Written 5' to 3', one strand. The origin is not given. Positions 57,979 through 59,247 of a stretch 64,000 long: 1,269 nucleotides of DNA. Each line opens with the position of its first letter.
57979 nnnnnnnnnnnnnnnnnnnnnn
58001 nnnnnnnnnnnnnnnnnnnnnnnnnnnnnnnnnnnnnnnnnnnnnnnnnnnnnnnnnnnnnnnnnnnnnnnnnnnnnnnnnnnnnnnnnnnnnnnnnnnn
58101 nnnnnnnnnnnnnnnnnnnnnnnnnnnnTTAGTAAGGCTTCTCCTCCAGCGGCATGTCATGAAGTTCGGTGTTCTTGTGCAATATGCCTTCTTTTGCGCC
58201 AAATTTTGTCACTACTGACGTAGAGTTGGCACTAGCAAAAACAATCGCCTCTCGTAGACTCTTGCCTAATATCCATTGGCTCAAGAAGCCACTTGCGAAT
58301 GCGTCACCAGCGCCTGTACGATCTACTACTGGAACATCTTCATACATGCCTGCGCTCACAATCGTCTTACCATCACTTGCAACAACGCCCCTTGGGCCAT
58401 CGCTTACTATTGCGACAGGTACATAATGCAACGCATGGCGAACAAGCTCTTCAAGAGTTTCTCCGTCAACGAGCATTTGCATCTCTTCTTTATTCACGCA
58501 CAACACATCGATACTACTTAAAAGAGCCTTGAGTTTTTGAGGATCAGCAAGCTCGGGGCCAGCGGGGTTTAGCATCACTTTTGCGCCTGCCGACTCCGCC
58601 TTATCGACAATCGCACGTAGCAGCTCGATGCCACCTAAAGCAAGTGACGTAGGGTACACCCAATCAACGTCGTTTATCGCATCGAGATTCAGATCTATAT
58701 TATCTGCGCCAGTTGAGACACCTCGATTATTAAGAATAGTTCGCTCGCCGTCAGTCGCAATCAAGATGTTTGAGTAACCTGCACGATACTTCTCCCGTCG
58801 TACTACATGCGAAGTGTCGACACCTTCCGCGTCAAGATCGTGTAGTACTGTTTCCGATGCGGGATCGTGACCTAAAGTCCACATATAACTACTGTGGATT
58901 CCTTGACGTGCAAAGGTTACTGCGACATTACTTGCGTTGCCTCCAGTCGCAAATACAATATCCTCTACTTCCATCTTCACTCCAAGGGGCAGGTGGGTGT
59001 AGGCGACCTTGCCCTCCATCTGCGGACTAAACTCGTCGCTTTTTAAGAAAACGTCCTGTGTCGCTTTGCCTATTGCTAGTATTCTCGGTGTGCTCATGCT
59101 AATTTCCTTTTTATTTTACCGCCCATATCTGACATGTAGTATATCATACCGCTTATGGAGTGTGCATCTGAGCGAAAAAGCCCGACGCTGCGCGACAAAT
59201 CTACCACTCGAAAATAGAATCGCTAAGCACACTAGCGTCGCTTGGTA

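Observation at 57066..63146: Pentose-phosphate / aldolase / kinase supercluster without transaldolase, ending in a LOG-like gene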

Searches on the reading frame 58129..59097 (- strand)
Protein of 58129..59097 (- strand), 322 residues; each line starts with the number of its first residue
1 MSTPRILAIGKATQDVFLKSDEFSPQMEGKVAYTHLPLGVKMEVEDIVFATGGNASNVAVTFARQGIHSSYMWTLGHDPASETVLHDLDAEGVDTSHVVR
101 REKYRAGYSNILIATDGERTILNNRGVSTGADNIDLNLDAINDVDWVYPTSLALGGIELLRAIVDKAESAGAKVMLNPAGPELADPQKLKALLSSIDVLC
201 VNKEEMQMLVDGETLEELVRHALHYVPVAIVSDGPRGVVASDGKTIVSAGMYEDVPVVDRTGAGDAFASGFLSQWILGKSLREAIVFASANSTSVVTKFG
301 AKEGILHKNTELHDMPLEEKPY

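Call 3: search_protein_families(library=pfam, proteins=[window:58129-59097:-], max_evalue=0.01)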
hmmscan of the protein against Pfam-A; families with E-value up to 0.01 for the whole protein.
window:58129-59097:- (322 aa): 1 family
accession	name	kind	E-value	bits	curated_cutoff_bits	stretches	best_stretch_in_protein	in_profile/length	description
PF00294.29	PfkB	-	1.1e-45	156.7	25.8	1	31-304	21-298/302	pfkB family carbohydrate kinase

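Call 4: search_protein_families(library=ncbifam, proteins=[window:58129-59097:-], max_evalue=0.01)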
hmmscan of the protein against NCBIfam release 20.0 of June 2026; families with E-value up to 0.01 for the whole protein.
window:58129-59097:- (322 aa): 21 families
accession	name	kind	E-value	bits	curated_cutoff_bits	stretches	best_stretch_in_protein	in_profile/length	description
TIGR02152.1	D_ribokin_bact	equivalog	1.2e-31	110.2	299.65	1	42-308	25-293/298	ribokinase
NF053626.1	RibKinHalex1628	equivalog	5.2e-30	104.9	330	1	5-303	3-280/293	ATP-dependent ribose-1-phosphate kinase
TIGR04382.1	myo_inos_iolC_N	equivalog_domain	7.4e-26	91.1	300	2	188-302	181-296/309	5-dehydro-2-deoxygluconokinase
NF008353.0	PRK11142.1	equivalog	4.9e-23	82.1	341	1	47-308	34-296/307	ribokinase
NF007321.0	PRK09813.1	equivalog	2.8e-21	76.2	247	1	51-301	23-260/261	fructoselysine 6-kinase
NF041332.1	KDG_KDGal_kin_Halo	equivalog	1.4e-20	74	440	1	45-292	26-288/320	bifunctional 2-dehydro-3-deoxygluconokinase/2-dehydro-3-deoxygalactonokinase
NF040938.1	KDG_KDGal_kin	equivalog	1.8e-19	70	400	1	52-306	30-294/305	bifunctional 2-dehydro-3-deoxygluconokinase/2-dehydro-3-deoxygalactonokinase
TIGR03168.1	1-PFK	subfamily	4.5e-19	68.5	216.4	1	31-311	14-297/305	hexose kinase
NF006957.1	PRK09434.1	equivalog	4.8e-19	69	450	1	50-276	25-261/302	fructokinase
TIGR03828.1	pfkB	equivalog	4.8e-18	65.2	292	1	34-311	17-297/305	1-phosphofructokinase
NF052444.1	DhDoxglucKinKdgK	equivalog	1.6e-17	63.9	400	1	45-301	18-295/303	2-dehydro-3-deoxygluconokinase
NF041633.1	trifunc_aldol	exception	1.3e-15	56.9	700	2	242-292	499-548/580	KHG/KDPG aldolase/sugar kinase fusion protein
NF047869.1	myo_kin_aldol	exception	1.3e-14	53.5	600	2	187-302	197-318/586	bifunctional 5-dehydro-2-deoxygluconokinase/5-dehydro-2-deoxyphosphogluconate aldolase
NF041134.1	R1P_kin_Thcocales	equivalog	3.2e-14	53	500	1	41-306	26-273/291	ADP-dependent ribose-1-phosphate kinase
NF049991.1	TagKinase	equivalog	1.3e-13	50.5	420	1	62-307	51-307/321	tagatose kinase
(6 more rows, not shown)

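Call 7: search_solved_structures(query=window:58129-59097:-, max_evalue=0.00001)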
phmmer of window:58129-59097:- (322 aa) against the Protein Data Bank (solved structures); distinct sequences matched with E-value up to 0.00001: 50.
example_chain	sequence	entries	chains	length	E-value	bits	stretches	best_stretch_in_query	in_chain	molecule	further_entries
3h49_A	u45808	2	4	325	2.9e-21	78.9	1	44-319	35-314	Ribokinase | Uncharacterized sugar kinase ydjH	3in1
3ry7_A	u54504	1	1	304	1.1e-16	63.9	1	39-305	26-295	Ribokinase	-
3pl2_A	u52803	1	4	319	3.4e-15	59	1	43-285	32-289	Sugar kinase, ribokinase family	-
6znx_A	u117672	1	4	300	3.1e-14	55.9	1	44-305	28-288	Ribokinase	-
8cqx_A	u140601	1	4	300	4.1e-14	55.5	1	44-305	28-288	Ribokinase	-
5ey7_A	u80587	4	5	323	6.9e-14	54.7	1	50-277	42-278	Fructokinase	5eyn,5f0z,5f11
1v19_A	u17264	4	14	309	1e-13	54.2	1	51-308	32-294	2-KETO-3-DEOXYGLUCONATE KINASE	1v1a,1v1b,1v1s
5ygg_A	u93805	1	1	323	2.3e-13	53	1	50-277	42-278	Fructokinase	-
4e3a_A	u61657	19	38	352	2.4e-13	52.9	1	48-285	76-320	sugar kinase protein | Probable sugar kinase protein | sugar kinase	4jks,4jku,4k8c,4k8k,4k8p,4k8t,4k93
4x8f_A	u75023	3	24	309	9.7e-13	50.9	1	50-305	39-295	Ribokinase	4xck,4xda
3ubo_A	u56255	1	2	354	5.2e-12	48.5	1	44-300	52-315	adenosine kinase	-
6ilr_A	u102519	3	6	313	1.3e-11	47.2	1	50-301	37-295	Ribokinase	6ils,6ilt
2v78_A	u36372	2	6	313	1.9e-11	46.7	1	52-303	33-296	FRUCTOKINASE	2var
1wye_A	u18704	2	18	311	1.1e-10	44.1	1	51-304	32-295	2-keto-3-deoxygluconate kinase | hypothetical fructokinase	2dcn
11bl_A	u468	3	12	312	1.5e-10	43.8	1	49-302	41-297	Ribokinase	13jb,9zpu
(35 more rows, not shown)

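Call 10: find_homologous_proteins(query=window:58129-59097:-, max_evalue=1e-10)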
Query window:58129-59097:- (322 aa): 4904 proteins with E <= 1e-10 among 8000 candidates; the best 120 are listed.
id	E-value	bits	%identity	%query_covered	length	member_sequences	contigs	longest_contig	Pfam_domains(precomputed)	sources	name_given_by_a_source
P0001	1.7e-208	709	100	100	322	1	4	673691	PF00294.30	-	-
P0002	2.7e-201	685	95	100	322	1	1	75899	PF00294.30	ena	-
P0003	3.6e-201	685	95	100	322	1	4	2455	PF00294.30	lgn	-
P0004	2.9e-200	682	95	100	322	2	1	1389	PF00294.30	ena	-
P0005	1.3e-185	634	89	100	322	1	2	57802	PF00294.30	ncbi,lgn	-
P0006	2.4e-185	633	89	100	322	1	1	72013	PF00294.30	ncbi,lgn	-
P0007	1.8e-184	630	87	100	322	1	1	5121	PF00294.30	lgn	-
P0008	1.5e-183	627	86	100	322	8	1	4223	PF00294.30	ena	-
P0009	1.5e-183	627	88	100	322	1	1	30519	PF00294.30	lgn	-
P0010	9.8e-183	624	88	100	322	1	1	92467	PF00294.30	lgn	-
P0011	1.2e-182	624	87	100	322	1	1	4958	PF00294.30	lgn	-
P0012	2.5e-182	623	88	100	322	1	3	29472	PF00294.30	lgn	-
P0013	6.3e-182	621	86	99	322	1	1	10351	PF00294.30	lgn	-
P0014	2.9e-181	619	88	100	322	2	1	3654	PF00294.30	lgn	-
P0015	4.3e-181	619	86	100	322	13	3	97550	PF00294.30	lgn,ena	-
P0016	4.7e-181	619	86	99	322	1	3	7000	PF00294.30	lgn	-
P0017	5.5e-181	618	87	100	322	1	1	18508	PF00294.30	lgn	-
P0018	1.5e-180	617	86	100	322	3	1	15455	PF00294.30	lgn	-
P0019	2.5e-180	616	86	100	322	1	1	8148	PF00294.30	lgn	-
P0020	5.6e-178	608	85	99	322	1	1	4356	PF00294.30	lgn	-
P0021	9.0e-178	608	85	99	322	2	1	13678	PF00294.30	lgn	-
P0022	5.9e-176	602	84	99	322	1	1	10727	PF00294.30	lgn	-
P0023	9.8e-175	598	84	100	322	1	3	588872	PF00294.30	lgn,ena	-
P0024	2.6e-174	596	85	100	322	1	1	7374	PF00294.30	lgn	-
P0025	1.4e-173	594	84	99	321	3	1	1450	PF00294.30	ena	-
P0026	2.3e-166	570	79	100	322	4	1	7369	PF00294.30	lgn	-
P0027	3.3e-166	570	80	99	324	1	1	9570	PF00294.30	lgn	-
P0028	5.2e-166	569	80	100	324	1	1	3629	PF00294.30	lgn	-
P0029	1.6e-165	567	80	99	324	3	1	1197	PF00294.30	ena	-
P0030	4.1e-165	566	80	99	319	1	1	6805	PF00294.30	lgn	-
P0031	5.6e-165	566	80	99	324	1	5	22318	PF00294.30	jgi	jgi:ribokinase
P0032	8.7e-165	565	80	99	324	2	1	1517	PF00294.30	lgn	-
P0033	9.8e-165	565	80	99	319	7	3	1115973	PF00294.30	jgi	jgi:ribokinase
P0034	1.3e-164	565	78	100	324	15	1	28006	PF00294.30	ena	-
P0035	1.5e-164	564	79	99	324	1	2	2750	PF00294.30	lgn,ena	-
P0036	2.8e-164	563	79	100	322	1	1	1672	PF00294.30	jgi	-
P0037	2.8e-164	563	79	98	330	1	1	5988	PF00294.30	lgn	-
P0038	3.7e-164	563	79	98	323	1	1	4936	PF00294.30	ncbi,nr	ncbi:MAG TPA: carbohydrate kinase family protein [Candidatus Saccharimonadales bacterium]|nr:carbohy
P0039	4.2e-164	563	79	100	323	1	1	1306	PF00294.30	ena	-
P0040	4.7e-164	563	80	100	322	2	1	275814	PF00294.30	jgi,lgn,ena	-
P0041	5.2e-164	563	84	94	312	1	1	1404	PF00294.30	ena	-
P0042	5.9e-164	562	80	99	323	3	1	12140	PF00294.30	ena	-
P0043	6.4e-164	562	79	99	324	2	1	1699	PF00294.30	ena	-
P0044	1.4e-163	561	77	100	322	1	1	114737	PF00294.30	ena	-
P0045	1.8e-163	561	78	99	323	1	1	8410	PF00294.30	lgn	-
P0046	2.5e-163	560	78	100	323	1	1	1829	PF00294.30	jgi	jgi:ribokinase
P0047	3.0e-163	560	79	100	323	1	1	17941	PF00294.30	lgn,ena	-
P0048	4.0e-163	560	78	100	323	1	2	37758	PF00294.30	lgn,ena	-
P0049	5.4e-163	559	79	99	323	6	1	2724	PF00294.30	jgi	jgi:ribokinase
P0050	7.3e-163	559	79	99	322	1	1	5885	PF00294.30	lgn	-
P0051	1.0e-162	558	78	100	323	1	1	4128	PF00294.30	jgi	jgi:ribokinase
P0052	1.3e-162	558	78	99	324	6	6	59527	PF00294.30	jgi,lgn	jgi:ribokinase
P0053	1.3e-162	558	77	100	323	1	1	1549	PF00294.30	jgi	jgi:ribokinase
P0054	1.4e-162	558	78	100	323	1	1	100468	PF00294.30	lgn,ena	-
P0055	1.5e-162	558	78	100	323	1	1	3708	PF00294.30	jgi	-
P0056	2.1e-162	557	78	99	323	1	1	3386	PF00294.30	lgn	-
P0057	1.1e-161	555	78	100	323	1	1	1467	PF00294.30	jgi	jgi:ribokinase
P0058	1.2e-161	555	78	99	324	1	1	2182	PF00294.30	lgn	-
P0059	1.4e-161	555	78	99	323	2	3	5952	PF00294.30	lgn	-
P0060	1.7e-161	554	78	99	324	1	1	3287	PF00294.30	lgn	-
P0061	2.3e-161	554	79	98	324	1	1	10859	PF00294.30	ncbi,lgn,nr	ncbi:MAG TPA: carbohydrate kinase family protein [Candidatus Saccharimonadales bacterium]|nr:carbohy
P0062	2.9e-161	554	77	99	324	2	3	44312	PF00294.30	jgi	-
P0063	3.1e-161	553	76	99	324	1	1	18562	PF00294.30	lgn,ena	-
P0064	4.0e-161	553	77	99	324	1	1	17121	PF00294.30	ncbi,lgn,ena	-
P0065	7.1e-161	552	78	99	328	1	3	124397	PF00294.30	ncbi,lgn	-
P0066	1.2e-160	552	77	99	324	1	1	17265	PF00294.30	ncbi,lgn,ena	-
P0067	1.5e-160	551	78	99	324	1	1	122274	PF00294.30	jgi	jgi:ribokinase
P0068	1.6e-160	551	78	98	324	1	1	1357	PF00294.30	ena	-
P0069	1.8e-160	551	78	99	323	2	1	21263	PF00294.30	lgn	-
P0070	1.9e-160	551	78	100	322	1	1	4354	PF00294.30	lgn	-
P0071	2.2e-160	551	76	99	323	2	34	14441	PF00294.30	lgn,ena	-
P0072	2.4e-160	551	76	100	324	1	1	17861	PF00294.30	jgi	jgi:ribokinase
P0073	3.5e-160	550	78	99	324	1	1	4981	PF00294.30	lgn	-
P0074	4.2e-160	550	77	100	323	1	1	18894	PF00294.30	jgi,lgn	jgi:ribokinase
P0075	5.6e-160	549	77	99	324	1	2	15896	PF00294.30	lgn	-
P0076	7.4e-160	549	77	98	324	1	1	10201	PF00294.30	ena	-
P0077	7.7e-160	549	78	100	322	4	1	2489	PF00294.30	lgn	-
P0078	8.1e-160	549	77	99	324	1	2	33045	PF00294.30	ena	-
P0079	1.4e-159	548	77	100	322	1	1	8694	PF00294.30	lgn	-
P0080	2.4e-159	547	77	98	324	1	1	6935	PF00294.30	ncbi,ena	-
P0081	2.7e-159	547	77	99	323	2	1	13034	PF00294.30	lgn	-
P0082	4.5e-159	546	77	99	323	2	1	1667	PF00294.30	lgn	-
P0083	6.6e-159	546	75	100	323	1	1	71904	PF00294.30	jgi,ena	-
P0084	1.9e-158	544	76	99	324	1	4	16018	PF00294.30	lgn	-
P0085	2.0e-158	544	76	99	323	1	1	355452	PF00294.30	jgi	jgi:ribokinase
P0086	2.5e-158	544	77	100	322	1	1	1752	PF00294.30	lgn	-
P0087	3.3e-158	544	77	98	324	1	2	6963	PF00294.30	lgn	-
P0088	3.7e-158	543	76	99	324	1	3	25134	PF00294.30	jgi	jgi:ribokinase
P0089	3.9e-158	543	75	100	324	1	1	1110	PF00294.30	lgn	-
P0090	4.6e-158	543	76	99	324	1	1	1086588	PF00294.30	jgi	jgi:ribokinase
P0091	5.3e-158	543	76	99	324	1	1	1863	PF00294.30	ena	-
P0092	7.8e-158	542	78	98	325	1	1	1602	PF00294.30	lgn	-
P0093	8.2e-158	542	76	100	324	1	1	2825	PF00294.30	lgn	-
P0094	1.1e-157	542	76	100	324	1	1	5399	PF00294.30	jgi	jgi:sugar/nucleoside kinase (ribokinase family)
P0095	1.2e-157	542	77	99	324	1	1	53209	PF00294.30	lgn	-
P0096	1.6e-157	541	75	100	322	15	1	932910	PF00294.30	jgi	jgi:ribokinase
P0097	1.8e-157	541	85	88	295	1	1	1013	PF00294.30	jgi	-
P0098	1.9e-157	541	77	99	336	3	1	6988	PF00294.30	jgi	jgi:ribokinase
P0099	2.0e-157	541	76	99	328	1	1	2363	PF00294.30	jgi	jgi:ribokinase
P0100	2.1e-157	541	76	98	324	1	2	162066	PF00294.30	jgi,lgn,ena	-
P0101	3.3e-157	540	76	100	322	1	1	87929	PF00294.30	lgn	-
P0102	3.7e-157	540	78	98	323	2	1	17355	PF00294.30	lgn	-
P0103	4.6e-157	540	75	99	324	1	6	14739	PF00294.30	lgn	-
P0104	6.9e-157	539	76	100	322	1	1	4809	PF00294.30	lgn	-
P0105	7.5e-157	539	76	100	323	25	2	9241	PF00294.30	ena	-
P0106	9.7e-157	539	76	100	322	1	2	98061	PF00294.30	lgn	-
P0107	1.2e-156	538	76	98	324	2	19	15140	PF00294.30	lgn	-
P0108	1.4e-156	538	76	99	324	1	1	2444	PF00294.30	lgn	-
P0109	1.5e-156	538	75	99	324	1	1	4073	PF00294.30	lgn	-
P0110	1.5e-156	538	75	99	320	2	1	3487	PF00294.30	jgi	-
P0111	2.0e-156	538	77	98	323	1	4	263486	PF00294.30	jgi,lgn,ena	-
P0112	2.1e-156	538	76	98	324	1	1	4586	PF00294.30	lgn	-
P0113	3.3e-156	537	76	100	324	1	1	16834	PF00294.30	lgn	-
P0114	4.8e-156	536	74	99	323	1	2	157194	PF00294.30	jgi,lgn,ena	-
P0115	9.1e-156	535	76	99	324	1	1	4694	PF00294.30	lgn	-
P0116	9.3e-156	535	77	99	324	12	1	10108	PF00294.30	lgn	-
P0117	1.2e-155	535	74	100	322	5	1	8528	PF00294.30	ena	-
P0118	1.2e-155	535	76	98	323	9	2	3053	PF00294.30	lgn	-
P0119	1.4e-155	535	74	100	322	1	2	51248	PF00294.30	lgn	-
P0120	1.7e-155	535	75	99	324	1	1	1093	PF00294.30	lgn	-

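Call 12: find_encoding_contigs(protein=P0001, flank=10000, max_places=4)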
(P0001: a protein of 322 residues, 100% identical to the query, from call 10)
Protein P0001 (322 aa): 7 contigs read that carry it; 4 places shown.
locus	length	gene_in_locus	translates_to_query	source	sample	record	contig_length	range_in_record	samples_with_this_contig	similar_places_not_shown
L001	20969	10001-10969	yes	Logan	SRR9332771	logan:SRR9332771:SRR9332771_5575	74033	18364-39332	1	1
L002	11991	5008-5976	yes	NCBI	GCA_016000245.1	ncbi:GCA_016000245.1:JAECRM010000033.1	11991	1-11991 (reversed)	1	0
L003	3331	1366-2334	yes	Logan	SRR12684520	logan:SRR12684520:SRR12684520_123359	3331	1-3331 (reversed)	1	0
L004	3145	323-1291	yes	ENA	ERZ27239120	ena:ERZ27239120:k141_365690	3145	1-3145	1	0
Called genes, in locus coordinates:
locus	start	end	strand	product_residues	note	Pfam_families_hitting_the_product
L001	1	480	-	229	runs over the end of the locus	PF03009:GDPD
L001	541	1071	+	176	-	PF00719:Pyrophosphatase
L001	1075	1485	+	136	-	PF00293:NUDIX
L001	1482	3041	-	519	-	PF13328:HD_4, PF01966:HD, PF04607:RelA_SpoT, PF02824:TGS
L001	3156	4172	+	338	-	PF00044:Gp_dh_N, PF02800:Gp_dh_C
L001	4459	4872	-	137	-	PF04304:DUF454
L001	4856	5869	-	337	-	PF00762:Ferrochelatase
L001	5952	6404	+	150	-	PF02502:LacAB_rpiB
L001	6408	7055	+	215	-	PF00834:Ribul_P_3_epim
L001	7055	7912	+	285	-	PF13292:DXP_synthase_N (weak), PF00456:Transketolase_N, PF00676:E1_dh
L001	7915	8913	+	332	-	PF02779:Transket_pyr, PF02780:Transketolase_C, PF22613:Transketolase_C_1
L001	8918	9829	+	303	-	PF01116:F_bP_aldolase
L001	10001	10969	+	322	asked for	PF00294:PfkB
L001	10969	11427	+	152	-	-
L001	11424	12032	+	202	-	PF18306:LDcluster4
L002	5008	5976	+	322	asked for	PF00294:PfkB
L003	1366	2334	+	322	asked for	PF00294:PfkB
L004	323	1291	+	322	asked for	PF00294:PfkB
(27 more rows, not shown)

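Call 27: find_related_loci(query=A2, collection=genome_contigs, flank=10000)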
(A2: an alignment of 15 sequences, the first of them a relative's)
Query A2 (322 aa) in genome_contigs; peptide patterns used: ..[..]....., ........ (x = any residue, [..] = any of these).
247 stretches matched a pattern; 193 encode a relative of the query (tblastn E <= 1e-3); the best 80 are kept; 80 distinct loci.
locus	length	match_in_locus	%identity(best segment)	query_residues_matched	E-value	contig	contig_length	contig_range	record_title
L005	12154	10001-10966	89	1-322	0e+0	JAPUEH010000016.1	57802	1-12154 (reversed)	MAG: Candidatus Saccharibacteria bacterium isolate labscale reactor_MAG20 NODE_419_length_57802_cov_8.843801, whole geno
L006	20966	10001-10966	89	1-322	0e+0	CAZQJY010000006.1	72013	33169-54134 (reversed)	MAG TPA_asm: uncultured Candidatus Saccharibacteria bacterium isolate SRP344714_co1_231 genome assembly, contig: NODE_82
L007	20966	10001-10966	86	1-322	0e+0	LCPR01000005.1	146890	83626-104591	MAG: Candidatus Saccharibacteria bacterium GW2011_GWC2_48_9 UY35_C0005, whole genome shotgun sequence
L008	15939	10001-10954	79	4-321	7e-170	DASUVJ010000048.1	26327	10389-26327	MAG TPA_asm: Candidatus Saccharimonadales bacterium isolate SMAG_U1812 k141_1404556, whole genome shotgun sequence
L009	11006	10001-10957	77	3-321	2e-169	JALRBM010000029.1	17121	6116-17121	MAG: Candidatus Saccharimonadia bacterium isolate HM.33 HM_722072, whole genome shotgun sequence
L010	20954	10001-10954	79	3-320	5e-169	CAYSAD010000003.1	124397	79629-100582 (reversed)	MAG TPA_asm: uncultured Candidatus Saccharibacteria bacterium isolate SRP193066_co1_132 genome assembly, contig: NODE_19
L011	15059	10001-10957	77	4-322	4e-168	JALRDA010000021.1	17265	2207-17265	MAG: Candidatus Saccharimonadia bacterium isolate JJ.18 JJ_422117, whole genome shotgun sequence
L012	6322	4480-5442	76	2-322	3e-169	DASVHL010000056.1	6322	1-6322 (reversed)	MAG TPA_asm: Candidatus Saccharimonadales bacterium isolate SMAG_U2965 k141_574, whole genome shotgun sequence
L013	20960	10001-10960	77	2-321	8e-168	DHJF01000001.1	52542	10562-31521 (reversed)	MAG TPA_asm: Candidatus Saccharibacteria bacterium UBA4727 UBA4727_contig_1370, whole genome shotgun sequence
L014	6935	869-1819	77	4-320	5e-167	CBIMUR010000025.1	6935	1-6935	MAG TPA_asm: uncultured bacterium isolate SRR16817064_concoct_5 genome assembly, contig: ERZ27394172.4921, whole genome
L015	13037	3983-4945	76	2-322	2e-166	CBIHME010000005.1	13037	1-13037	MAG TPA_asm: uncultured bacterium isolate SRR17255032_binner12_Refined_22 genome assembly, contig: ERZ27337163.601, whol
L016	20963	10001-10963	76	1-320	9e-164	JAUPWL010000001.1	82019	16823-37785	MAG: Patescibacteria group bacterium isolate erpe_2018_sw_45hr_WHONDRS-SW48-000100_F_bin.11 scaffold_1, whole genome sho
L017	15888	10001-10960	76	1-319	7e-163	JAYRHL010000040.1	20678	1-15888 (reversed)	MAG: Candidatus Saccharimonadaceae bacterium isolate SZ_szas25bin.26 k141_1561091, whole genome shotgun sequence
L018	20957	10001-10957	75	3-321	8e-163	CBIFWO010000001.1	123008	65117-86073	MAG TPA_asm: uncultured bacterium isolate ERR14720264_binner12_Refined_13 genome assembly, contig: ERZ27336811.1, whole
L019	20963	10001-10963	74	1-321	3e-162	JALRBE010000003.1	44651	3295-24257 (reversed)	MAG: Candidatus Saccharimonadia bacterium isolate HM.17 NODE_3_length_44651_cov_4.123906, whole genome shotgun sequence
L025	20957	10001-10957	73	1-319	9e-159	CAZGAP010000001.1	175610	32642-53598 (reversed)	MAG TPA_asm: uncultured Candidatus Saccharibacteria bacterium isolate SRP090828_co2_17 genome assembly, contig: NODE_22_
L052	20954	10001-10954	70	5-321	4e-149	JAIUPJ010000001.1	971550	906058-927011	MAG: Patescibacteria group bacterium isolate SACCH1 spades-bin.103~NODE_9_length_971550_cov_10.4805, whole genome shotgu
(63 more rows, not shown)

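Call 33: search_protein_families(library=pfam, proteins=[L010:10972-12501:+, L052:10978-12474:+], max_evalue=0.01)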
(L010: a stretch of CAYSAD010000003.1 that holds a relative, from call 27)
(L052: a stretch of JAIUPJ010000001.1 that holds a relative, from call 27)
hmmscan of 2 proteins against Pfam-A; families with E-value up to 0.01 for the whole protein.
L010:10972-12501:+ (509 aa): 2 families
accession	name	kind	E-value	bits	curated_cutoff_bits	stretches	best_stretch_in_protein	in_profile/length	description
PF00294.29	PfkB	-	4.8e-31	108.6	25.8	1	237-484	41-298/302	pfkB family carbohydrate kinase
PF08543.17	Phos_pyr_kin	-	1.3e-06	28.4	27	1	368-468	116-224/246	Phosphomethylpyrimidine kinase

L052:10978-12474:+ (498 aa): 2 families
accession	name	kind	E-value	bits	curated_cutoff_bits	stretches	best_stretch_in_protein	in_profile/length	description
PF00294.29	PfkB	-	4.1e-31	108.9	25.8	1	223-475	37-299/302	pfkB family carbohydrate kinase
PF08543.17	Phos_pyr_kin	-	2.7e-06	27.4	27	1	356-458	114-224/246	Phosphomethylpyrimidine kinase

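Call 70: search_protein_families(library=ncbifam, proteins=[L010:10972-12501:+], max_evalue=0.00001)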
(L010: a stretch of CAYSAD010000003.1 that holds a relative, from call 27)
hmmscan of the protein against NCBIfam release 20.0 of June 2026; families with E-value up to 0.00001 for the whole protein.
L010:10972-12501:+ (509 aa): 16 families
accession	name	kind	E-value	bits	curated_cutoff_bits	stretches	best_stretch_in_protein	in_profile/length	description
TIGR02152.1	D_ribokin_bact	equivalog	3.5e-22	79.1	299.65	1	366-492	170-297/298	ribokinase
TIGR02198.1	rfaE_dom_I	equivalog_domain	1.1e-18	67.4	345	1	368-495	187-314/315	D-glycero-beta-D-manno-heptose-7-phosphate kinase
TIGR04382.1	myo_inos_iolC_N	equivalog_domain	1.5e-17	63.8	300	1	366-495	183-309/309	5-dehydro-2-deoxygluconokinase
NF008353.0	PRK11142.1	equivalog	3.6e-15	56.3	341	1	372-497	179-305/307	ribokinase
NF040938.1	KDG_KDGal_kin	equivalog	4.8e-15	55.4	400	1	371-496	183-304/305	bifunctional 2-dehydro-3-deoxygluconokinase/2-dehydro-3-deoxygalactonokinase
NF053626.1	RibKinHalex1628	equivalog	5.7e-14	52.3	330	1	369-495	174-291/293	ATP-dependent ribose-1-phosphate kinase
NF007321.0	PRK09813.1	equivalog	1e-13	51.4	247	0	393-481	174-260/261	fructoselysine 6-kinase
NF006957.1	PRK09434.1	equivalog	3.2e-13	49.9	450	1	365-480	169-283/302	fructokinase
NF041332.1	KDG_KDGal_kin_Halo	equivalog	8.5e-13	48.4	440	1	363-470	181-286/320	bifunctional 2-dehydro-3-deoxygluconokinase/2-dehydro-3-deoxygalactonokinase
NF008454.0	PRK11316.1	equivalog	3.9e-11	42.2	521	1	369-497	186-314/475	bifunctional D-glycero-beta-D-manno-heptose-7-phosphate kinase/D-glycero-beta-D-manno-heptose 1-phosphate adenylyltransferase HldE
TIGR03168.1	1-PFK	subfamily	6.2e-11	41.8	216.4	1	378-484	183-290/305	hexose kinase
NF049991.1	TagKinase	equivalog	1.1e-10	40.9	420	1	365-499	188-319/321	tagatose kinase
TIGR03828.1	pfkB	equivalog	4.9e-10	38.9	292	1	378-484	183-290/305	1-phosphofructokinase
NF041164.1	NucKinThplmales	equivalog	5.2e-09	35.7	450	1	237-479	43-275/295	nucleoside kinase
NF041320.1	pfkB_Halo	equivalog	3.8e-06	26.5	400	1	373-485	173-286/302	1-phosphofructokinase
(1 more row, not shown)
